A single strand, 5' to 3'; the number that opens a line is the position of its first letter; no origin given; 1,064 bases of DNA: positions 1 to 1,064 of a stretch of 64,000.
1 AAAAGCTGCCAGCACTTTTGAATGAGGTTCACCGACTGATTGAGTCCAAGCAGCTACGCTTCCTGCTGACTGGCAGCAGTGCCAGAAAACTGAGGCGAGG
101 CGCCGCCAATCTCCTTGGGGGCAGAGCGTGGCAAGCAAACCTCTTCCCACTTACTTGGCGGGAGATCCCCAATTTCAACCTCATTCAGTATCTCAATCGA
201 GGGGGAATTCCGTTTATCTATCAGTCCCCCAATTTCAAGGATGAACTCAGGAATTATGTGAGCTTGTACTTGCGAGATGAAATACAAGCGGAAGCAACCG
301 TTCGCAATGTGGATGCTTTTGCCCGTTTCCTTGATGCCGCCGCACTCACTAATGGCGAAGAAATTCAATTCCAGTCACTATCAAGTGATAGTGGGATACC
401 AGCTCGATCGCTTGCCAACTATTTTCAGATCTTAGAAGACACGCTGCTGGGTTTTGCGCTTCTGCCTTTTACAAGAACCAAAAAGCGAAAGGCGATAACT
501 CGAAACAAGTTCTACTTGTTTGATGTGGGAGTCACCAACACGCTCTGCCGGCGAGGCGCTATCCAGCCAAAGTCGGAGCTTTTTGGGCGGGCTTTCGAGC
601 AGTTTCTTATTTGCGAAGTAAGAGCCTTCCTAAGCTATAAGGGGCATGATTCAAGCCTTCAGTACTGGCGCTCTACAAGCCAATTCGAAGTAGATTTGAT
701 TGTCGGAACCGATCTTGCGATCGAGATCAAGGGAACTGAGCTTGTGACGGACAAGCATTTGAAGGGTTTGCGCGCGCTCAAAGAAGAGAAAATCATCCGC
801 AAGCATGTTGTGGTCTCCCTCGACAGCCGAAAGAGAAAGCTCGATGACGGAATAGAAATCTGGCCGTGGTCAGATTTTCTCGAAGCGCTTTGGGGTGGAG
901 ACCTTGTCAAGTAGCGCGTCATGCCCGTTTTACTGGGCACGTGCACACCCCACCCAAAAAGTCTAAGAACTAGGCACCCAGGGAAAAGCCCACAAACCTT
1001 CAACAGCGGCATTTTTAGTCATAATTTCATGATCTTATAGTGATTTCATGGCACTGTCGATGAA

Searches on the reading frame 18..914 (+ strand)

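Call 58: search_protein_families(library=pfam, proteins=[window:18-914:+], max_evalue=0.0001)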
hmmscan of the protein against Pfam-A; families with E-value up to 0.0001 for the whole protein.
window:18-914:+ (298 aa): 2 families
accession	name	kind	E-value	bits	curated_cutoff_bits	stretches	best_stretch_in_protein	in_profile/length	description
PF13635.12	DUF4143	-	5.9e-25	88.3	28.1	1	87-238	2-158/160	Domain of unknown function (DUF4143)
PF13173.12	AAA_14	-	7.7e-07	29.6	27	1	3-50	80-128/129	AAA domain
